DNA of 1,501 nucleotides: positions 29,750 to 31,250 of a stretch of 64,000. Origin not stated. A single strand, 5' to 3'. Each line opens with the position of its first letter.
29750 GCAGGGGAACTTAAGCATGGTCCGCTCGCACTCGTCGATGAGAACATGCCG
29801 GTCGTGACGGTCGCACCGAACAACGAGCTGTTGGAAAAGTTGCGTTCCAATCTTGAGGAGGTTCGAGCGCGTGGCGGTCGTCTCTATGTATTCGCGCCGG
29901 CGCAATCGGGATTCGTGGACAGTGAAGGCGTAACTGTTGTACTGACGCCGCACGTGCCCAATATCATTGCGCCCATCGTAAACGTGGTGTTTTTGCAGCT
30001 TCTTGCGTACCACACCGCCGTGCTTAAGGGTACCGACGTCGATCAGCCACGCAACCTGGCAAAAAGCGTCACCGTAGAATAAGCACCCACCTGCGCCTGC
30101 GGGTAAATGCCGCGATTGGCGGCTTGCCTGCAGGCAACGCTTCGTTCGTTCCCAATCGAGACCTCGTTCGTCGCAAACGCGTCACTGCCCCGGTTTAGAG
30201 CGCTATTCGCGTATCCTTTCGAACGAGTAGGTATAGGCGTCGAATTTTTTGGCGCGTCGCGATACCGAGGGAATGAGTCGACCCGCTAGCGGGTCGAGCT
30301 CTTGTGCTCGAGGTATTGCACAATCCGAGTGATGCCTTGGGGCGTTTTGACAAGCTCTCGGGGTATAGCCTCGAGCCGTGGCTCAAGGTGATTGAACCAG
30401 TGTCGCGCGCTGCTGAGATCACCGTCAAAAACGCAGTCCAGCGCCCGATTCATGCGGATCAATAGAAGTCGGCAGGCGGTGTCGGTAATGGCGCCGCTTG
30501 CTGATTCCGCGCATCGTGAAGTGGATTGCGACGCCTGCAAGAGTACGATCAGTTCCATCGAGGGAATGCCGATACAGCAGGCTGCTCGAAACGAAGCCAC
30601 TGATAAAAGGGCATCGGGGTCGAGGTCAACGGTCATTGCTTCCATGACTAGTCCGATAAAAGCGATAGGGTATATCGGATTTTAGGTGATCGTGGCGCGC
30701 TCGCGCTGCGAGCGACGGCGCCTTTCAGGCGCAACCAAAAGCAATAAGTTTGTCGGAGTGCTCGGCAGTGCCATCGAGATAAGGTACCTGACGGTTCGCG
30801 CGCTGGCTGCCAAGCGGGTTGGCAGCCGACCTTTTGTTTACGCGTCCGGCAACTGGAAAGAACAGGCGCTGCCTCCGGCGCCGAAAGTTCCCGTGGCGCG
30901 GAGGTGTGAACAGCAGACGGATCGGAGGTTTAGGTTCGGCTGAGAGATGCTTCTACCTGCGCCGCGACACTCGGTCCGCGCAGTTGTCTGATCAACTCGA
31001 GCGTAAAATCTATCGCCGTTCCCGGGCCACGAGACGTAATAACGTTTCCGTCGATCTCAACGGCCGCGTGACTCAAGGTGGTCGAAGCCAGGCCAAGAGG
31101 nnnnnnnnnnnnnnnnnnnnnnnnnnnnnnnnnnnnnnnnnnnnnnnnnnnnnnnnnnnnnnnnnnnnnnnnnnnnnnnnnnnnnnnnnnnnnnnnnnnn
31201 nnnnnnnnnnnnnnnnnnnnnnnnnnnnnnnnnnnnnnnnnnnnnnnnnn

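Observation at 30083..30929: Unassigned 0.85-kb spacer after glmS with an orphan 119-aa ORF and two perfect palindromes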

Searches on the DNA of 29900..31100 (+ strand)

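Call 3: search_rna_families(source=window, start=29900, end=31100, threshold=evalue, max_evalue=10, show_alignments=3)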
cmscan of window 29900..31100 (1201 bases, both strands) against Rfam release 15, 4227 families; matches with E-value up to 10: 3.
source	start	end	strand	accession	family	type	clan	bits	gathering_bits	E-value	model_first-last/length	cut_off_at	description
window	30802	30931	-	RF01754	radC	Cis-reg;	-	17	40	1.2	1-149/149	no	radC RNA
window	30454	30506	+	RF01134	sR30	Gene; snRNA; snoRNA; CD-box;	-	15.6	38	0.4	1-57/57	no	Small nucleolar RNA sR30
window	31019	31078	+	RF02087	Yar_3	Gene; lncRNA;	-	15.1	50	0.46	1-67/67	no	Yellow-achaete intergenic RNA conserved region 3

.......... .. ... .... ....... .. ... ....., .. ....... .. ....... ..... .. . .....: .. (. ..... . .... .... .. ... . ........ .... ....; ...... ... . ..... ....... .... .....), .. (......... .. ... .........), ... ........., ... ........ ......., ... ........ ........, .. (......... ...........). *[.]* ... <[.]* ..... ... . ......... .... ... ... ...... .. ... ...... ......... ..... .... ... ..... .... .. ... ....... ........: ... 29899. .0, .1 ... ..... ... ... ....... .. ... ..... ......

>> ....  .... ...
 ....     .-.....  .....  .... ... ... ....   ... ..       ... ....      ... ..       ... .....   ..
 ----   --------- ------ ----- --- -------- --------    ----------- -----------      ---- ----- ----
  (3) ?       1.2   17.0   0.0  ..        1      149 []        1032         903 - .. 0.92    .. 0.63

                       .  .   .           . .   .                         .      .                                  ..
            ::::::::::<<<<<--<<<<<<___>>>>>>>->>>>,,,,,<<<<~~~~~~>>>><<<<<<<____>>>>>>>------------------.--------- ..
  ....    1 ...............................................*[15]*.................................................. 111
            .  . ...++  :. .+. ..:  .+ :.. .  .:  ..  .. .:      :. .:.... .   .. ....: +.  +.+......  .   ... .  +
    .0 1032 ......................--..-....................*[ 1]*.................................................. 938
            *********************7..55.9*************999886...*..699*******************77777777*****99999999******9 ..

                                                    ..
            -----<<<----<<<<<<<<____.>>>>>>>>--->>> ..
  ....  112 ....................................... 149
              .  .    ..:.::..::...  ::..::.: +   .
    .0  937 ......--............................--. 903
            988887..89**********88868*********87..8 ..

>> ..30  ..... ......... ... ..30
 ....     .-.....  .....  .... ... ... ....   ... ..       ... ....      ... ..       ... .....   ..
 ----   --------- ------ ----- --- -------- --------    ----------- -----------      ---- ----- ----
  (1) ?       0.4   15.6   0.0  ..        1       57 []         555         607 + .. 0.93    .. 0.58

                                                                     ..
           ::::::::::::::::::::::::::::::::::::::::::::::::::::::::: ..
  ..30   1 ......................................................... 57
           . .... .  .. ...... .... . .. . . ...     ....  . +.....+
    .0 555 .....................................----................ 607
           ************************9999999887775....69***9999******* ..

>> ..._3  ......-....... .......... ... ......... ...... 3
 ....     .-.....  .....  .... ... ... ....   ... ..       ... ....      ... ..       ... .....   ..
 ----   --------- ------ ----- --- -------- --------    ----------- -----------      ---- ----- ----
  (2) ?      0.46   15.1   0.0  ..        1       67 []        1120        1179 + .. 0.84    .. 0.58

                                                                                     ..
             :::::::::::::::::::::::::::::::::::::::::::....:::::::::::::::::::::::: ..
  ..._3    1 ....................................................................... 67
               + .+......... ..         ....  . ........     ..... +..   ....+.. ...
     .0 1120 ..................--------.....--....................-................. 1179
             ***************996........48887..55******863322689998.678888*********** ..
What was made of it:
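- On Known structured RNA families (Rfam 15): Best hits are radC at 17 bits against 40, sR30 at 15.6 against 38, and Yar_3 at 15.1 against 50 (call 3).
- No Rfam family comes near its threshold (call 3).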

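Call 69: search_dna_similar(query=window:30083-30929:+, collection=plasmids, mode=distant, max_evalue=0.001, max_rows=5)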
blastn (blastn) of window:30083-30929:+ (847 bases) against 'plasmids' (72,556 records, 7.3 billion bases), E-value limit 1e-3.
No match.
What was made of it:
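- Tried and rejected: A DNA search of the spacer against plasmids gave no match (call 69).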

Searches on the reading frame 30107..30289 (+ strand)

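Call 5: search_protein_families(library=pfam, proteins=[window:30107-30289:+], max_evalue=10)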
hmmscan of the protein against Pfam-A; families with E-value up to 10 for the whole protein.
window:30107-30289:+ (60 aa): 1 family
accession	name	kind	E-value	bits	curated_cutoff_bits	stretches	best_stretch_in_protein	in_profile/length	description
PF23978.1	DUF7303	-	0.093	12.6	27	1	9-49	82-122/195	Family of unknown function (DUF7303)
